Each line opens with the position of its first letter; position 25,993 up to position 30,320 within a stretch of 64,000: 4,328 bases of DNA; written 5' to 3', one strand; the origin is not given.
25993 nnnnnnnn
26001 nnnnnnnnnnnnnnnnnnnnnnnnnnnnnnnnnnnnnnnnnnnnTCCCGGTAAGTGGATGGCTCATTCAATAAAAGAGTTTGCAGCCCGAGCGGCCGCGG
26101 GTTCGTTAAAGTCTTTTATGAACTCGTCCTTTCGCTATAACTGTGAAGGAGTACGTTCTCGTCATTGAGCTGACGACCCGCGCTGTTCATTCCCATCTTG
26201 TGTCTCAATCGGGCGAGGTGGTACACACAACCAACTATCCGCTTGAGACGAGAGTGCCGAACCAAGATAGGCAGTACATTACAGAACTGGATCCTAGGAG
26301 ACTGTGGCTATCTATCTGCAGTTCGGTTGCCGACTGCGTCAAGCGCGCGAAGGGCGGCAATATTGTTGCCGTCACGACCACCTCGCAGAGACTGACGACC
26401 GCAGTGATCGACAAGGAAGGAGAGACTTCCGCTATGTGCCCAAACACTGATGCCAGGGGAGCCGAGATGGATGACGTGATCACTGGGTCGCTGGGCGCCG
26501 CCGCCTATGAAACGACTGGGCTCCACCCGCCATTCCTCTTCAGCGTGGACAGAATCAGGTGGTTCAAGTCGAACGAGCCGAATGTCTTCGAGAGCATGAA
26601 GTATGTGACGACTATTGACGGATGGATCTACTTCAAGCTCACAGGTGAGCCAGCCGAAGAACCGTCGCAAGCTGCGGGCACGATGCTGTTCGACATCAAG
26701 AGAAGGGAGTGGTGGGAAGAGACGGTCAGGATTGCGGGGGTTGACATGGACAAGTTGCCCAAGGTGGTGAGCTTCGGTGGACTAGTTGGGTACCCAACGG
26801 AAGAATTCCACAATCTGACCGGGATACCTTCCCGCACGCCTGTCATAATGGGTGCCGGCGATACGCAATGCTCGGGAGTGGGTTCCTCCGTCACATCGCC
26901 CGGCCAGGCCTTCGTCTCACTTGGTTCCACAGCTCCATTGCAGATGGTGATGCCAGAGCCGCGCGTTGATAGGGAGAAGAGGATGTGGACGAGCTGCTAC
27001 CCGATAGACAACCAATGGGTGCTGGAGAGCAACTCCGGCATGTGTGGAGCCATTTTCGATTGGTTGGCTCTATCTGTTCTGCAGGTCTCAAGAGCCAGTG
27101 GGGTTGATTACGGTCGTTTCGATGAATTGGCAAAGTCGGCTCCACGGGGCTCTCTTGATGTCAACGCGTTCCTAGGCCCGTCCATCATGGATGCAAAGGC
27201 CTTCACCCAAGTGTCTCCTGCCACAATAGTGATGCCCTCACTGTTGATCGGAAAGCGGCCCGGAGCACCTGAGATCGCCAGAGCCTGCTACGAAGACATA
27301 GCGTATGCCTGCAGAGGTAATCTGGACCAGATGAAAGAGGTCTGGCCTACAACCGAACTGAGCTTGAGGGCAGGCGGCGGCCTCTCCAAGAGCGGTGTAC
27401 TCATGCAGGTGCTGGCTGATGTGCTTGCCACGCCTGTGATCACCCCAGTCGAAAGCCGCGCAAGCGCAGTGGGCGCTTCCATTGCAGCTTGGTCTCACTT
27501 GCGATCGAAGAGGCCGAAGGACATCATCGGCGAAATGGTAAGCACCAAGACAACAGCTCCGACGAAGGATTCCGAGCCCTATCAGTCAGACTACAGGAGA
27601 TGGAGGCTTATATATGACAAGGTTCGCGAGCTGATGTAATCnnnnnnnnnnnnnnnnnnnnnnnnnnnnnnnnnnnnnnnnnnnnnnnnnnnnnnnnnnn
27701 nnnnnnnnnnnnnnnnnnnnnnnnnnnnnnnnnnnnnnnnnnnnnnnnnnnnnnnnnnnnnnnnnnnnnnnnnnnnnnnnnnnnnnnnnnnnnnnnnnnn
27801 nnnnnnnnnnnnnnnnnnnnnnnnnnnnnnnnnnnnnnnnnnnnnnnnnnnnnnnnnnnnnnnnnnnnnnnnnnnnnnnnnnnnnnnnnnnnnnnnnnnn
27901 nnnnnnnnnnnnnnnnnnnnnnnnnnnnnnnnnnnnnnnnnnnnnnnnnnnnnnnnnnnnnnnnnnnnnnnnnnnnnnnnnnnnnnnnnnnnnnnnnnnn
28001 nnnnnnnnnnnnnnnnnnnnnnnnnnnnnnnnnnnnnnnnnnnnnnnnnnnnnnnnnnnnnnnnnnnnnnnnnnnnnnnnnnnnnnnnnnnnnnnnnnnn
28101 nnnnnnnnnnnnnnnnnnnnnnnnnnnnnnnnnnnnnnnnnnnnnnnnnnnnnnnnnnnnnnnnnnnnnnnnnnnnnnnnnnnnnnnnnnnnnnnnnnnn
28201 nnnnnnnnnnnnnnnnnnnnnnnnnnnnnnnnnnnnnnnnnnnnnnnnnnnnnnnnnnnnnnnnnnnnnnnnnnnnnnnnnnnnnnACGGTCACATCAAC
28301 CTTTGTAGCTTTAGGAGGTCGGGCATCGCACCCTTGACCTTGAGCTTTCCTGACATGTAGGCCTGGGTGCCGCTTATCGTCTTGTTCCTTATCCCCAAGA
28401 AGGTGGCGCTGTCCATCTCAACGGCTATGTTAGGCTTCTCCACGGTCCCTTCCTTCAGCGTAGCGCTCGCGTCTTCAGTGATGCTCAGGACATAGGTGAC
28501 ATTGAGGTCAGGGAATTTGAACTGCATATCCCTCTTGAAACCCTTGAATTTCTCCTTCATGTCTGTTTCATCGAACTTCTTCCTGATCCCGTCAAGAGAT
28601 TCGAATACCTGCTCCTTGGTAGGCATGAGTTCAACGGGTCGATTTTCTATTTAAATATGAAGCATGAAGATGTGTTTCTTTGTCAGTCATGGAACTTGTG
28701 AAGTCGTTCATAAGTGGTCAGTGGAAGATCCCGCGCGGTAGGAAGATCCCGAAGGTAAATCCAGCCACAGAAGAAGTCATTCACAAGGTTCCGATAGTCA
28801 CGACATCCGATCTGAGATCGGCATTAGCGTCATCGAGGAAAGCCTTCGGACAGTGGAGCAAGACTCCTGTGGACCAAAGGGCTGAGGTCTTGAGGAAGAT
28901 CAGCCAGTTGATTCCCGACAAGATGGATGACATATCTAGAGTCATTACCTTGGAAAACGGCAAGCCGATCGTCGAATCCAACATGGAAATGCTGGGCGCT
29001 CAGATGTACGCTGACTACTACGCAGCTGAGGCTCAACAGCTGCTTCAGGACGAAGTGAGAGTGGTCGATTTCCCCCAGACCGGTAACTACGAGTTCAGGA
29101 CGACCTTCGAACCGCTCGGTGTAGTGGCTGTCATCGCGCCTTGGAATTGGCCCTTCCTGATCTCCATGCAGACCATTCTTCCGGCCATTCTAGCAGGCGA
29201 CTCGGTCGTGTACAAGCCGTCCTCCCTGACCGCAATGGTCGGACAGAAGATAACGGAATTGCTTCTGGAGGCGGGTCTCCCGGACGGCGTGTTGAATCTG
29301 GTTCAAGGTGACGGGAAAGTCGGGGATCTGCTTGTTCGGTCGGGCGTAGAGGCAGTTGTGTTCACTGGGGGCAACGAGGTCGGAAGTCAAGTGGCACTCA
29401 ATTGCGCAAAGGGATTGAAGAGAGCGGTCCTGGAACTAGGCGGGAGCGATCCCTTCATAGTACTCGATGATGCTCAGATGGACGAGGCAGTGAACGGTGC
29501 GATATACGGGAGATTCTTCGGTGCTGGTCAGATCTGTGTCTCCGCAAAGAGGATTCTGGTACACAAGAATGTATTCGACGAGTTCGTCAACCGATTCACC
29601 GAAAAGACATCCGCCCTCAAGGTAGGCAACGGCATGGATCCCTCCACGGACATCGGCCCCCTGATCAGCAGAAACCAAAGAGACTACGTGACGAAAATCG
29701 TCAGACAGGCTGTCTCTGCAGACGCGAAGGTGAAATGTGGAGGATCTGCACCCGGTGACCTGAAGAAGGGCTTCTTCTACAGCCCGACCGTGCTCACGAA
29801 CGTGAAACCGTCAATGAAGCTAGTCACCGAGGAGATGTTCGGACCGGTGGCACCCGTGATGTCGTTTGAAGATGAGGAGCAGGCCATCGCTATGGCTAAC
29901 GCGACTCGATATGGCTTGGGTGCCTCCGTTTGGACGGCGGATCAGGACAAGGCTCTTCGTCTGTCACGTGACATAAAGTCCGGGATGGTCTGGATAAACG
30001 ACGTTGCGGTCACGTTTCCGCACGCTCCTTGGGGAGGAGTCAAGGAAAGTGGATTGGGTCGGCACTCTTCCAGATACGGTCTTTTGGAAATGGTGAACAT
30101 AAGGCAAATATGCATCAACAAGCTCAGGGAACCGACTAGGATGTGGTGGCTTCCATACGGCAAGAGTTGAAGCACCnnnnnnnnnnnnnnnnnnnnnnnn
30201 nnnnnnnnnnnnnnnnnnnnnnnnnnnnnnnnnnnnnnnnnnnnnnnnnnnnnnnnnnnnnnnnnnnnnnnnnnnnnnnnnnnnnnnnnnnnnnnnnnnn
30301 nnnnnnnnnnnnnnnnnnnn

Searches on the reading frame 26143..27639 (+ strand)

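Call 51: search_protein_families(library=ncbifam, proteins=[window:26143-27639:+], max_evalue=1e-10)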
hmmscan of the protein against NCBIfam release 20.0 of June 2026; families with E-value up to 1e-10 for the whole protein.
window:26143-27639:+ (498 aa): 8 families
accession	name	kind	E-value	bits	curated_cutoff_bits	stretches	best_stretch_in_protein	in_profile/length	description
NF008187.0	PRK10939.1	equivalog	1.2e-53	182.6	528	1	2-497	3-506/521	autoinducer-2 kinase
TIGR01312.1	XylB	equivalog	3.8e-52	177.4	380.25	1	8-491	3-480/481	xylulokinase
TIGR01311.1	glycerol_kin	equivalog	8.6e-41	139.8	590.35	1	3-488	1-487/496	glycerol kinase GlpK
TIGR01314.1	gntK_FGGY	equivalog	1.3e-37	129.5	648.55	1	4-477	1-475/505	gluconokinase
NF000756.0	PRK00047.1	subfamily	1.3e-34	119.3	498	1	2-488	4-488/502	glycerol kinase GlpK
NF011601.0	PRK15027.1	equivalog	1.6e-24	86.1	912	1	7-498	4-483/484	xylulokinase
TIGR02628.1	fuculo_kin_coli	equivalog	1.5e-22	80.2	470.9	1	5-451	3-440/465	L-fuculokinase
TIGR02627.1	rhamnulo_kin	equivalog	1.7e-12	46.6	527.95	1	89-445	83-427/454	rhamnulokinase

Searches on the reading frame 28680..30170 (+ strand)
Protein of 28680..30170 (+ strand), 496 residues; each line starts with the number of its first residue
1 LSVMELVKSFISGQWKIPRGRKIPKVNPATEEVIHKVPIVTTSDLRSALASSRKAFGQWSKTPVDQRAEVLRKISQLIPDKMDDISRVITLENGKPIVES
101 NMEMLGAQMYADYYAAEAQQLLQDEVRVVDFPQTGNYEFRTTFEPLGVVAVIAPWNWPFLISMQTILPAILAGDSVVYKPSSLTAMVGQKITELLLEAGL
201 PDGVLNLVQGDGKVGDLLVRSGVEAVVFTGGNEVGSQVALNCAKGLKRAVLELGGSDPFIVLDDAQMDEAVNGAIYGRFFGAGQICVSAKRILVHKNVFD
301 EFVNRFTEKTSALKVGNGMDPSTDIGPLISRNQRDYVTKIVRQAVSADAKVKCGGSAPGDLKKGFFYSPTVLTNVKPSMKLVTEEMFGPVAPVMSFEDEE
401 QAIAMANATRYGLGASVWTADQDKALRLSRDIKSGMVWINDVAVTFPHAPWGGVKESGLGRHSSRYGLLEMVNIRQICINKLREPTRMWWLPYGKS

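Call 51: search_protein_families(library=ncbifam, proteins=[window:28680-30170:+], max_evalue=1e-10)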
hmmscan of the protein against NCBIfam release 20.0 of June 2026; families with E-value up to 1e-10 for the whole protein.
window:28680-30170:+ (496 aa): 40 families (the best 25 are shown)
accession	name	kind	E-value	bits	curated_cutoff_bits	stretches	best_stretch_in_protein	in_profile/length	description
NF006916.0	PRK09407.1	equivalog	3.5e-129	431.8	521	1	20-483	33-496/526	succinic semialdehyde dehydrogenase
TIGR01804.1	BADH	equivalog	2.9e-128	428.3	668.6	1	10-472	1-464/467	betaine-aldehyde dehydrogenase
TIGR01780.1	SSADH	subfamily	3.3e-120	402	646.35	1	26-474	2-447/448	succinate-semialdehyde dehydrogenase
NF006915.0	PRK09406.1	equivalog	2.7e-119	399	730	1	23-478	3-455/457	NADP-dependent succinic semialdehyde dehydrogenase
NF010000.0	PRK13473.1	subfamily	5.2e-119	398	615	1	8-480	4-473/475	aminobutyraldehyde dehydrogenase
NF009725.0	PRK13252.1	equivalog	5.7e-119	397.7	593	1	2-479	2-479/488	betaine-aldehyde dehydrogenase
TIGR02299.1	HpaE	equivalog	6.1e-115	384.6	638.35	1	8-481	2-478/488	5-carboxymethyl-2-hydroxymuconate semialdehyde dehydrogenase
NF040648.1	lactal_redase_Meth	equivalog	4e-111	372.3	650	1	10-480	2-463/463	lactaldehyde dehydrogenase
NF045735.1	PaDhStyDPseudo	equivalog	8.2e-111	371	850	1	9-479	5-481/483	phenylacetaldehyde dehydrogenase StyD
NF045736.1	PaDhStyDRhodo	equivalog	2.8e-106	355.9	800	1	8-469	4-467/479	phenylacetaldehyde dehydrogenase StyD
NF008415.0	PRK11241.1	equivalog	8.8e-106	354.5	828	1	8-480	12-481/482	NADP-dependent succinate-semialdehyde dehydrogenase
NF042993.1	AlphKGSA_gudD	equivalog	6.6e-105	351.6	770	1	7-458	4-458/481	alpha-ketoglutaric semialdehyde dehydrogenase GucD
NF007497.0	PRK10090.1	equivalog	8.1e-103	344.7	500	1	1-477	1-475/480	aldehyde dehydrogenase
TIGR03216.1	OH_muco_semi_DH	equivalog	1.9e-101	340.1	693.25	1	8-480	2-480/481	2-hydroxymuconic semialdehyde dehydrogenase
NF042989.1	AldDh_AldH_Clos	equivalog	2.2e-100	336.6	800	1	23-477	3-455/458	aldehyde dehydrogenase AldH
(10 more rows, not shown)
